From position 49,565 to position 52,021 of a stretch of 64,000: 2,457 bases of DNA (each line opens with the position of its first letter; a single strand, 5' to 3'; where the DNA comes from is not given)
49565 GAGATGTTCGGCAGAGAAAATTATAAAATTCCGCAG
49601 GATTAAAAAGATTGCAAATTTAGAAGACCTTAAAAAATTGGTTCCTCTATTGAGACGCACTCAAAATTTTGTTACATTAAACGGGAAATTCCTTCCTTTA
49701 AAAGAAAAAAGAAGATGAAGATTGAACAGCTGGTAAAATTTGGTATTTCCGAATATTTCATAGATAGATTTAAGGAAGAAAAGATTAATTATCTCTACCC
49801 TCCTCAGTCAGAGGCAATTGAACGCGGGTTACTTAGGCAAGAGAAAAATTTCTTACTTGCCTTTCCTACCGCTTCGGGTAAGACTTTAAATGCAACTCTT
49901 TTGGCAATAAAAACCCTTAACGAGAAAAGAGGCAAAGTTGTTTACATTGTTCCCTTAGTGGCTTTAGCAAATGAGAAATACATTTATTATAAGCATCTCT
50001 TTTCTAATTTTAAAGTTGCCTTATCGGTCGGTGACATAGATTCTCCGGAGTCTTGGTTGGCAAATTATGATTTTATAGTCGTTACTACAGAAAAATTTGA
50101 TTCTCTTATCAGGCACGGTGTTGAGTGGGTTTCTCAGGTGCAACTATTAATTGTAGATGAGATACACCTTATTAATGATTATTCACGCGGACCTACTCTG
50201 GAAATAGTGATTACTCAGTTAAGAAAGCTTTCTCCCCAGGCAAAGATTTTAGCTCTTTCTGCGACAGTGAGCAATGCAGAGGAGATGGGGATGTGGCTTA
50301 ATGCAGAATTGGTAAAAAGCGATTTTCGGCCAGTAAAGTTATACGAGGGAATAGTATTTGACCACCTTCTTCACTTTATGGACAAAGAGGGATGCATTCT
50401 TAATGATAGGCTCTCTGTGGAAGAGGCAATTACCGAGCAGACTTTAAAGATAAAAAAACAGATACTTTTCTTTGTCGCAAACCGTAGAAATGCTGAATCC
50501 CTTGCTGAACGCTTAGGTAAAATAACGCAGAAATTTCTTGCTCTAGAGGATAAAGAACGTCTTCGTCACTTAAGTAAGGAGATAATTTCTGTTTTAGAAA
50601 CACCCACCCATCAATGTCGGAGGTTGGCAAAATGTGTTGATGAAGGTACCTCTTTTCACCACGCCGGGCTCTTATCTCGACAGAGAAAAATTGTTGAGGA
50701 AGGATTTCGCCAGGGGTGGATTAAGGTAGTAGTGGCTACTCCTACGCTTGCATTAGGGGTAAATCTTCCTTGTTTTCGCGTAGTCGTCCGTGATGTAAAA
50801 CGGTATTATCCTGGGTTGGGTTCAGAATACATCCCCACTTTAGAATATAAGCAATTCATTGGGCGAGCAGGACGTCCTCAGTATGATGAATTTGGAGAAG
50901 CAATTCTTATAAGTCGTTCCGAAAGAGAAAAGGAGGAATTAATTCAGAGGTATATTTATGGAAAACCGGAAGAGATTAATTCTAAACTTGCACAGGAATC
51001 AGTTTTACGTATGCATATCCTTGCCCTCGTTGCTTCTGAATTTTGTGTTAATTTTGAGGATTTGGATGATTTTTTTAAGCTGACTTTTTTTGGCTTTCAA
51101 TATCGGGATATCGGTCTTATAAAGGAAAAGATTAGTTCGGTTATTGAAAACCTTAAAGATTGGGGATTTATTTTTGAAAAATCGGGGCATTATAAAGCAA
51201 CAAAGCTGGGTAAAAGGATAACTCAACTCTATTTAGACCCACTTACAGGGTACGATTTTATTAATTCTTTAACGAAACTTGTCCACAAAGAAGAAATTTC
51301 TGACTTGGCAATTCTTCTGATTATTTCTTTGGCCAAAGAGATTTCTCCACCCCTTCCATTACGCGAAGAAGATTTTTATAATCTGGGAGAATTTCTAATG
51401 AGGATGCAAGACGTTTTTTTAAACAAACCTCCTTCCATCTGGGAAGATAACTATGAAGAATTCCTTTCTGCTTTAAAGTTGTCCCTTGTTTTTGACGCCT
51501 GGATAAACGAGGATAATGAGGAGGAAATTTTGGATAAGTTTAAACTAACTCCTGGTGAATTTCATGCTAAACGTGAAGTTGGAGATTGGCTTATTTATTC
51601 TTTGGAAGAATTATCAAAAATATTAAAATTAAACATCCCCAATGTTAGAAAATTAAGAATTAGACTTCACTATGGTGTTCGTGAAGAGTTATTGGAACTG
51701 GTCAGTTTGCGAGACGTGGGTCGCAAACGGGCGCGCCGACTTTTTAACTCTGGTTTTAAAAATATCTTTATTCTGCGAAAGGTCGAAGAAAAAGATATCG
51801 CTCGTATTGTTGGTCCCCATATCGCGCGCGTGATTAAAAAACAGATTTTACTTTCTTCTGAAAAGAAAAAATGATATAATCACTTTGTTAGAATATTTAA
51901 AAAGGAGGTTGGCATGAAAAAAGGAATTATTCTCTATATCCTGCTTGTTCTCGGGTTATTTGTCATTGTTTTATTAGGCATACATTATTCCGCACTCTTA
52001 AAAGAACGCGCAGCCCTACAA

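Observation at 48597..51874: Radical SAM DNA modification/repair-type protein translationally coupled to a Hel308/Ski2-like helicase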

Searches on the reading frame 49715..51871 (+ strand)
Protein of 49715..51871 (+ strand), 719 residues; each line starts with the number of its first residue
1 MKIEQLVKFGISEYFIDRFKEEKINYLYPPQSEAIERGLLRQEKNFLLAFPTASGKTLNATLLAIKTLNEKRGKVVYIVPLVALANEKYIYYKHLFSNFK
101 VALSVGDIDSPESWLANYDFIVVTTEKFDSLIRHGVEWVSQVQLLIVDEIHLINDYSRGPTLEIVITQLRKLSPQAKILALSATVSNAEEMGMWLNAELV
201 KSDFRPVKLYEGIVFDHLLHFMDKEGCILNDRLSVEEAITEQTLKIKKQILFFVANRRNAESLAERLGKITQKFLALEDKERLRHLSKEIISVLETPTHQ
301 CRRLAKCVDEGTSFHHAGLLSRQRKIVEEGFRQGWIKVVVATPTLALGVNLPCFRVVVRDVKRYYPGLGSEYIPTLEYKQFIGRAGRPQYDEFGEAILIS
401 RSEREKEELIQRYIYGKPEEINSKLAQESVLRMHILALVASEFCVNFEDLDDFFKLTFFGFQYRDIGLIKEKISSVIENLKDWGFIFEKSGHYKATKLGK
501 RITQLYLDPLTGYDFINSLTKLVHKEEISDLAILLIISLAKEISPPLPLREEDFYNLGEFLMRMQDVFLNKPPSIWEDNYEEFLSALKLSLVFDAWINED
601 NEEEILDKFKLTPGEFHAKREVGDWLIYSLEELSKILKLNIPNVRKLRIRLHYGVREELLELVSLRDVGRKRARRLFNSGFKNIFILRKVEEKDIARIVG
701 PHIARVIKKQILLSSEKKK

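Call 3: search_protein_families(library=pfam, proteins=[window:49715-51871:+], max_evalue=0.01)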
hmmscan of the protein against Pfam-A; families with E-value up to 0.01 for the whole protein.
window:49715-51871:+ (719 aa): 7 families
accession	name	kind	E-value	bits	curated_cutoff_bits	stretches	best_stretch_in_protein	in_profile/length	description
PF00270.35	DEAD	-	6e-30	104.6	26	1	29-190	2-166/167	DEAD/DEAH box helicase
PF21280.2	Helicase_dom4_arc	-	1.5e-24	86.7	27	1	532-654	2-125/125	Archaeal helicase, domain 4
PF04851.21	ResIII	-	1e-10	42.2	22.5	1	27-186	4-163/164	Type III restriction enzyme, res subunit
PF00271.37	Helicase_C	-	3e-09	37.6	23.5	1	309-388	39-109/110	Helicase conserved C-terminal domain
PF20470.4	HTH_61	-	2.1e-05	25.2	24.3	1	394-486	1-91/92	Helix-turn-helix domain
PF22527.2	DEXQc_Suv3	-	2.9e-05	24.1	27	1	48-162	18-114/154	DEXQ-box helicase domain of Suv3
PF14520.12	HHH_5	-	0.0024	18.7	27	1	660-706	2-50/57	Helix-hairpin-helix domain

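Call 4: search_protein_families(library=ncbifam, proteins=[window:49715-51871:+], max_evalue=0.01)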
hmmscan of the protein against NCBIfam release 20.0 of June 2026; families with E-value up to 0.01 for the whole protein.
window:49715-51871:+ (719 aa): 18 families
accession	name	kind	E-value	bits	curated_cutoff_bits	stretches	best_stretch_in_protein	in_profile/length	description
NF002654.0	PRK02362.1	equivalog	2.6e-217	723.7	887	1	1-713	1-705/739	ATP-dependent DNA helicase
NF001308.0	PRK00254.1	equivalog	6.6e-186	619.7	1216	1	1-702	1-687/720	ATP-dependent DNA helicase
NF040935.1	helicase_Hel308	equivalog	5.9e-155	517.2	1200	1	5-707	5-695/704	ATP-dependent DNA helicase Hel308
NF002251.0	PRK01172.1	equivalog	9.4e-150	500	891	1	8-700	5-652/674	ATP-dependent DNA helicase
TIGR04121.1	DEXH_lig_assoc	equivalog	8.6e-26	89.9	850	2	40-270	25-271/804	ligase-associated DNA damage response DEXH box helicase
NF010338.0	PRK13767.1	equivalog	1.2e-21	76.7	849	2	3-281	15-318/877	ATP-dependent helicase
TIGR03817.1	DECH_helic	hypoth_equivalog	1.8e-13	49.7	874.1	2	17-266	27-290/742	helicase/secretion neighborhood putative DEAH-box helicase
NF007284.0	PRK09751.1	equivalog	7.3e-10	36.7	1496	2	80-197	108-229/1538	ATP-dependent helicase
TIGR01587.1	cas3_core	equivalog_domain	2.1e-09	37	102.45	2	144-254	127-219/358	CRISPR-associated helicase Cas3'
TIGR00614.1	recQ_fam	subfamily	1e-08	34.5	219.8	1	314-388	255-320/470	RecQ family ATP-dependent DNA helicase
NF041063.1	DpdF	equivalog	1.1e-07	30.9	550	1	23-95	137-209/813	protein DpdF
NF008279.0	PRK11057.1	equivalog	5.9e-07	28.3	1015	1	314-363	265-315/608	ATP-dependent DNA helicase RecQ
NF010337.0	PRK13766.1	equivalog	1.5e-06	26.7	610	1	43-151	30-142/781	Hef nuclease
NF053632.1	heli_RadD_YejH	equivalog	2e-05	23.1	720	1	31-230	7-196/573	DNA repair helicase RadD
TIGR01389.1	recQ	equivalog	7.6e-05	21.3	640.2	0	314-388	253-318/591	DNA helicase RecQ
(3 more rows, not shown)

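Call 5: search_protein_families(library=padloc, proteins=[window:49715-51871:+], max_evalue=0.01)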
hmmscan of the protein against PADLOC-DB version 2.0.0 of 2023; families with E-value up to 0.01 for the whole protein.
window:49715-51871:+ (719 aa): 57 families (the best 25 are shown)
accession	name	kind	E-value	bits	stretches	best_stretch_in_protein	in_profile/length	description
PDLC00194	HamB1|HamB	-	3.6e-51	172.1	2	20-209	222-420/995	DEAD-box helicase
PDLC04531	PDC-M23B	-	1.2e-42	144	2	15-198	284-484/1060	-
PDLC00174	HamB1|HamB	-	2.6e-37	126.2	2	27-214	303-502/1163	DEAD-box helicase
PDLC00187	HamB1|HamB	-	8.1e-34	115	2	244-409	374-528/851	DEAD-box helicase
PDLC00192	HamB1|HamB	-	9.1e-34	114.3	2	19-198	261-447/1104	DEAD-box helicase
PDLC00188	HamB1|HamB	-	1.3e-33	114.2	2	20-198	236-422/1037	DEAD-box helicase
PDLC00185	HamB1|HamB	-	8.7e-33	111.2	2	243-405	376-531/871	DEAD-box helicase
PDLC00186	HamB1|HamB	-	3.3e-31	106.1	2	249-396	392-529/864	DEAD-box helicase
PDLC00200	HamB2|HamB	-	1.8e-29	100.4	2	246-408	388-540/865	DEAD-box helicase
PDLC00178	HamB1|HamB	-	2.9e-28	96.3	2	21-200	240-427/830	DEAD-box helicase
PDLC03960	SngC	-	1.2e-25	88.4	1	25-402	23-361/720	-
PDLC00190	HamB1|HamB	-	2e-25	87.4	1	42-413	156-529/866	DEAD-box helicase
PDLC00176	HamB1|HamB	-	8.1e-25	85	1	41-405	149-517/845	DEAD-box helicase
PDLC00177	HamB1|HamB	-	2e-24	83.9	2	270-401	403-534/841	DEAD-box helicase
PDLC00184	HamB1|HamB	-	1.1e-22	78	2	239-419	321-491/738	DEAD-box helicase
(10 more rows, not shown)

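Call 10: find_homologous_proteins(query=window:49715-51871:+)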
Query window:49715-51871:+ (719 aa): 7637 proteins with E <= 0.001 among 8000 candidates; the best 120 are listed.
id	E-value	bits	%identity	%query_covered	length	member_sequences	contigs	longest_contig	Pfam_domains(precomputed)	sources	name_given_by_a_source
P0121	0.0e+0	1596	100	100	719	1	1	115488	PF00270.36,PF20470.5,PF00271.38,PF21280.3,PF04851.22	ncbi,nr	ncbi:MAG: DEAD/DEAH box helicase [Candidatus Omnitrophica bacterium]|nr:DEAD/DEAH box helicase [Cand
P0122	0.0e+0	1305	80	100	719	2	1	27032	PF00270.36,PF20470.5,PF14520.13,PF00271.38,PF21280.3,PF04851.22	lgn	-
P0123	0.0e+0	1219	75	100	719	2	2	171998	PF00270.36,PF20470.5,PF14520.13,PF00271.38,PF21280.3,PF22527.3,PF04851.22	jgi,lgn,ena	-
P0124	0.0e+0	1214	75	99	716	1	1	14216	PF00270.36,PF20470.5,PF14520.13,PF00271.38,PF21280.3,PF04851.22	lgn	-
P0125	0.0e+0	1213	74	100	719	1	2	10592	PF00270.36,PF20470.5,PF00271.38,PF21280.3,PF04851.22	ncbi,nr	ncbi:MAG: DEAD/DEAH box helicase [Candidatus Omnitrophica bacterium]|nr:DEAD/DEAH box helicase [Cand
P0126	0.0e+0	1209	74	100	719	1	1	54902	PF00270.36,PF20470.5,PF00271.38,PF21280.3,PF04851.22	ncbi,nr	ncbi:MAG: DEAD/DEAH box helicase [Candidatus Omnitrophica bacterium]|nr:DEAD/DEAH box helicase [Cand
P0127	0.0e+0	1124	68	99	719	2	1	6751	PF00270.36,PF20470.5,PF14520.13,PF00271.38,PF21280.3,PF04851.22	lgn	-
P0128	0.0e+0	1041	62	100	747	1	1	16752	PF00270.36,PF20470.5,PF14520.13,PF00271.38,PF21280.3,PF22527.3,PF04851.22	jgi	jgi:helicase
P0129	0.0e+0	1015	61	100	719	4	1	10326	PF00270.36,PF20470.5,PF00271.38,PF21280.3,PF22527.3,PF04851.22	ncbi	-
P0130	4.5e-250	850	54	100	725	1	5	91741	PF00270.36,PF20470.5,PF14520.13,PF21999.3,PF00271.38,PF21280.3,PF22527.3,PF04851.22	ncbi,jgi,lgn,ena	ncbi:MAG: DEAD/DEAH box helicase [Candidatus Aenigmatarchaeota archaeon]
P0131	1.1e-249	849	56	99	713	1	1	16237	PF00270.36,PF20470.5,PF00271.38,PF21280.3,PF04851.22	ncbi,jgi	-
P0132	1.4e-249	848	53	100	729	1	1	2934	PF00270.36,PF20470.5,PF00271.38,PF21280.3,PF04851.22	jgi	-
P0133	2.5e-249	847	53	99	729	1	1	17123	PF00270.36,PF20470.5,PF00271.38,PF21280.3,PF04851.22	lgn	-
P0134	6.9e-248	843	55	99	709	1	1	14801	PF00270.36,PF20470.5,PF14520.13,PF00271.38,PF21280.3,PF04851.22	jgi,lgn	-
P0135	3.6e-247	840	53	99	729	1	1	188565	PF00270.36,PF20470.5,PF00271.38,PF21280.3,PF04851.22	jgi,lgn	jgi:helicase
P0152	5.9e-243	826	55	99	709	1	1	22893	PF00270.36,PF20470.5,PF00271.38,PF21280.3,PF04851.22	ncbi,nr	ncbi:MAG: DEAD/DEAH box helicase [Candidatus Omnitrophica bacterium]|nr:DEAD/DEAH box helicase [Cand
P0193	3.9e-237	807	55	99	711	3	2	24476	PF00270.36,PF20470.5,PF14520.13,PF00271.38,PF21280.3,PF04851.22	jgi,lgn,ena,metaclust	metaclust:\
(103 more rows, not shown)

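Call 14: find_encoding_contigs(protein=P0152, flank=8000, max_places=2)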
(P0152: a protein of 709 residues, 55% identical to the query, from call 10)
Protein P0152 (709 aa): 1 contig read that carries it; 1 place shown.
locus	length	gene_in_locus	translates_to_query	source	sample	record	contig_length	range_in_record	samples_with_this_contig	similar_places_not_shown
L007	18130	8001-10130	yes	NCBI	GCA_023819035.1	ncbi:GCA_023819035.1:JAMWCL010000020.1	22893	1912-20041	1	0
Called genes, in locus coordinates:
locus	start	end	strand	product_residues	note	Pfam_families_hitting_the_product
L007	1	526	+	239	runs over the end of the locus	PF04055:Radical_SAM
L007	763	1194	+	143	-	PF01951:Archease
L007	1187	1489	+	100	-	PF07238:PilZ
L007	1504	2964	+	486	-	PF01139:RtcB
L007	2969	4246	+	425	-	PF02403:Seryl_tRNA_N, PF00587:tRNA-synt_2b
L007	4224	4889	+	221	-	-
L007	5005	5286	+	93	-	-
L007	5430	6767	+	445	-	PF00860:Xan_ur_permease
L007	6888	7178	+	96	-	-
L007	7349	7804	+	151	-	PF00383:dCMP_cyt_deam_1, PF14437:MafB19-deam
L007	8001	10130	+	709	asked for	PF04851:ResIII, PF00270:DEAD, PF00271:Helicase_C, PF20470:HTH_61 (faint), PF21280:Helicase_dom4_arc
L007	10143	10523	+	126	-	PF06252:GemA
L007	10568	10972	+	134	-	PF00515:TPR_1 (faint), PF07719:TPR_2 (faint), PF13181:TPR_8 (faint), PF13431:TPR_17 (faint)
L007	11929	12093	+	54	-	PF09723:Zn_ribbon_8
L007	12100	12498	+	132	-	PF00782:DSPc, PF22785:Tc-R-P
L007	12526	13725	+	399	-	PF00465:Fe-ADH, PF13685:Fe-ADH_2, PF25137:ADH_Fe_C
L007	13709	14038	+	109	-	PF06339:Ectoine_synth (weak), PF07883:Cupin_2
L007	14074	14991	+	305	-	PF04055:Radical_SAM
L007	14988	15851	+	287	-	PF00850:Hist_deacetyl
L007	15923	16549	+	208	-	-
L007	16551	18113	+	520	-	PF05496:RuvB_N (faint), PF13177:DNA_pol3_delta2, PF00004:AAA, PF07728:AAA_5 (weak), PF21960:RCF1-5-like_lid (weak), PF22608:DNAX_ATPase_lid, PF12169:DNA_pol3_gamma3, PF20964:DnaX_C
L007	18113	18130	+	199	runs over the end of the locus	PF21176:RecR_HhH, PF02132:RecR_ZnF, PF13662:Toprim_4, PF01751:Toprim, PF21175:RecR_C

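Call 15: find_encoding_contigs(protein=P0193, flank=8000, max_places=2)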
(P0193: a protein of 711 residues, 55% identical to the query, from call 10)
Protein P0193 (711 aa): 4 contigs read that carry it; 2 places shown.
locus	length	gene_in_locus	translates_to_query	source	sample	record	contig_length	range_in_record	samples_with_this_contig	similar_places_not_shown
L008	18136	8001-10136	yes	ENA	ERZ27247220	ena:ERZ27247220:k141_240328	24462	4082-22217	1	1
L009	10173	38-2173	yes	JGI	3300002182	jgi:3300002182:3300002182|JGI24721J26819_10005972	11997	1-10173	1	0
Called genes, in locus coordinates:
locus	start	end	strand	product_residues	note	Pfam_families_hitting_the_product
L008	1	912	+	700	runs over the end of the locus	PF03030:H_PPase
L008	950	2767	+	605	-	PF02446:Glyco_hydro_77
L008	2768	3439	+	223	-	PF00702:Hydrolase, PF13419:HAD_2, PF13242:Hydrolase_like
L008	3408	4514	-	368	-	PF00850:Hist_deacetyl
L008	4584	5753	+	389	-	-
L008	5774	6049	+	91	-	PF08734:GYD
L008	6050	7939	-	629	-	PF00270:DEAD, PF01637:ATPase_2 (weak), PF04851:ResIII, PF22527:DEXQc_Suv3, PF00271:Helicase_C (weak), PF08148:DSHCT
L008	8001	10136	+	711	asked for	PF04851:ResIII, PF00270:DEAD, PF00271:Helicase_C (weak), PF20470:HTH_61 (weak), PF21280:Helicase_dom4_arc, PF14520:HHH_5 (weak)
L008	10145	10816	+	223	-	PF09335:VTT_dom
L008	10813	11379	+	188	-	PF00565:SNase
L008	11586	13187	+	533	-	PF00072:Response_reg, PF00109:ketoacyl-synt, PF02801:Ketoacyl-synt_C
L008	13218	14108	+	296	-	PF05157:MshEN, PF07238:PilZ (weak)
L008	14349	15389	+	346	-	PF01264:Chorismate_synt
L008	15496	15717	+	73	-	PF04026:SpoVG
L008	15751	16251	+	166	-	PF02224:Cytidylate_kin (faint), PF13238:AAA_18 (weak), PF01202:SKI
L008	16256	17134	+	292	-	PF02481:DNA_processg_A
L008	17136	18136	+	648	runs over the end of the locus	PF01751:Toprim, PF01131:Topoisom_bac, PF01396:Zn_ribbon_Top1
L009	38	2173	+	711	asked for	PF04851:ResIII, PF00270:DEAD, PF00271:Helicase_C (weak), PF20470:HTH_61 (weak), PF21280:Helicase_dom4_arc, PF14520:HHH_5 (weak)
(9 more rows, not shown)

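Call 16: find_encoding_contigs(protein=P0128, flank=8000, max_places=2)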
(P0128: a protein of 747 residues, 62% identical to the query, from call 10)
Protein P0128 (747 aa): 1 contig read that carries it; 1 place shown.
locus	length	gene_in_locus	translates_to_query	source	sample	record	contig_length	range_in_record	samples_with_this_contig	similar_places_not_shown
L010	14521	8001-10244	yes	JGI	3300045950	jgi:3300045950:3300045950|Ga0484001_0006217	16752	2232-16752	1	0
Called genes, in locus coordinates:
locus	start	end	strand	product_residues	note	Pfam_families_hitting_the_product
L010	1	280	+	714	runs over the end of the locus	PF17297:PEPCK_N, PF00821:PEPCK_GTP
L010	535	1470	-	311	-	-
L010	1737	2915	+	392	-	PF01909:NTP_transf_2 (weak)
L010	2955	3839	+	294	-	PF02129:Peptidase_S15, PF05448:AXE1 (weak), PF06500:FrsA-like (weak), PF01738:DLH, PF12146:Hydrolase_4, PF00561:Abhydrolase_1, PF12697:Abhydrolase_6, PF00326:Peptidase_S9, +2 more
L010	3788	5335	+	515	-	PF01841:Transglut_core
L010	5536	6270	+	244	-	PF00005:ABC_tran, PF13304:AAA_21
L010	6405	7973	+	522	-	PF16949:ABC_tran_2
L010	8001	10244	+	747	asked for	PF04851:ResIII, PF00270:DEAD, PF22527:DEXQc_Suv3 (faint), PF00271:Helicase_C (weak), PF20470:HTH_61 (weak), PF21280:Helicase_dom4_arc, PF14520:HHH_5 (weak)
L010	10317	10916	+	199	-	-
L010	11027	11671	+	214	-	PF02578:Cu-oxidase_4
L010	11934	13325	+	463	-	PF00753:Lactamase_B, PF12706:Lactamase_B_2 (weak), PF16661:Lactamase_B_6 (weak), PF10996:Beta-Casp, PF07521:RMMBL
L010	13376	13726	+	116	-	PF05635:23S_rRNA_IVP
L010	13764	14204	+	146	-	PF02580:Tyr_Deacylase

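Call 24: search_protein_families(library=pfam, proteins=[L010:1737-2912:+], max_evalue=0.001)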
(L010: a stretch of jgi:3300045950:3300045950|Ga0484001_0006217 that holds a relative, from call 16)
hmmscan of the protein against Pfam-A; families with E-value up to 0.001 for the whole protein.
L010:1737-2912:+ (392 aa): 2 families
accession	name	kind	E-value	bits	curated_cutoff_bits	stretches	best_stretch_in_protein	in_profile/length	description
PF01909.29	NTP_transf_2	-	9.2e-07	29.6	21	1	273-330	8-72/93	Nucleotidyltransferase domain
PF18765.7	Polbeta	-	6.9e-05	23.4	26.9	1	276-328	12-65/93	Polymerase beta, Nucleotidyltransferase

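Call 32: search_solved_structures(query=window:49715-51871:+, max_evalue=1e-20)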
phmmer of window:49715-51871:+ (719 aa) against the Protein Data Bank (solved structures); distinct sequences matched with E-value up to 1e-20: 52.
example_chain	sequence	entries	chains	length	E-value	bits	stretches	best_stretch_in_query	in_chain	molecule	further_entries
2zj2_A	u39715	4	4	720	1.2e-149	502.9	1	11-703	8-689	Putative ski2-type helicase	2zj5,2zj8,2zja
2p6r_A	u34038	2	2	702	1.3e-147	496.3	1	1-709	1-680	afUHEL308 HELICASE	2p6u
9b15_A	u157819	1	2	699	4.7e-146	491.1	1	1-709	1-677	ATP-dependent DNA helicase Hel308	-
2va8_A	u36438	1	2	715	7.3e-122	411.2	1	15-685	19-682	SKI2-TYPE HELICASE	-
8alz_B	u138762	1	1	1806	3.3e-86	293.3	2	29-460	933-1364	Activating signal cointegrator 1 complex subunit 3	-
4f92_B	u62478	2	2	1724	6.7e-81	275.8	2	19-459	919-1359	U5 small nuclear ribonucleoprotein 200 kDa helicase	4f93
6qdv_B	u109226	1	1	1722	6.9e-81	275.7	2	19-459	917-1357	U5 small nuclear ribonucleoprotein 200 kDa helicase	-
4f91_B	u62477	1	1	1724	6.9e-81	275.7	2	19-459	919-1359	U5 small nuclear ribonucleoprotein 200 kDa helicase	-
5urj_A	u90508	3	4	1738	7.2e-81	275.7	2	19-459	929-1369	U5 small nuclear ribonucleoprotein 200 kDa helicase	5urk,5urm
4kit_B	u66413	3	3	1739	7.2e-81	275.7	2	19-459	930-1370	U5 small nuclear ribonucleoprotein 200 kDa helicase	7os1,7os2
6s8q_B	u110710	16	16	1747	7.3e-81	275.6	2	19-459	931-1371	U5 small nuclear ribonucleoprotein 200 kDa helicase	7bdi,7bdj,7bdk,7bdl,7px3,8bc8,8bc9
6s9i_B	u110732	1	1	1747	1.1e-80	275.1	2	19-459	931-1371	U5 small nuclear ribonucleoprotein 200 kDa helicase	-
6s8o_B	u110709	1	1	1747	1.2e-80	274.9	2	19-459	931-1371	U5 small nuclear ribonucleoprotein 200 kDa helicase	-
3jcr_C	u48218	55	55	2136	1.7e-80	274.4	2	19-459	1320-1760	hBrr2 | U5 small nuclear ribonucleoprotein 200 kDa helicase | Brr2, U5 small nuclear ribonucleoprotein 200 kDa helicase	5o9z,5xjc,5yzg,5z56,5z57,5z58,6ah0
6qv3_A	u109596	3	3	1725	3e-61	210.8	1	42-565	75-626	Pre-mRNA splicing helicase-like protein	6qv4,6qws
8vx9_B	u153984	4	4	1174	5.8e-22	81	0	27-213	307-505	HamB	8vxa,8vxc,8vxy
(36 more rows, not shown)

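Call 37: find_related_loci(query=window:49715-51871:+, collection=metagenome_contigs, flank=6000)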
Query window:49715-51871:+ (719 aa) in metagenome_contigs; peptide patterns used: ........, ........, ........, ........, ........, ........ (x = any residue, [..] = any of these).
99 stretches matched a pattern; 2 encode a relative of the query (tblastn E <= 1e-3); 2 distinct loci.
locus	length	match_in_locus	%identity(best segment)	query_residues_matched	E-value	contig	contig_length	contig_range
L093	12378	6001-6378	28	22-151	7e-7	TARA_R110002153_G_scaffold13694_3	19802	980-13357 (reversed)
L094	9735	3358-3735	28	22-151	7e-7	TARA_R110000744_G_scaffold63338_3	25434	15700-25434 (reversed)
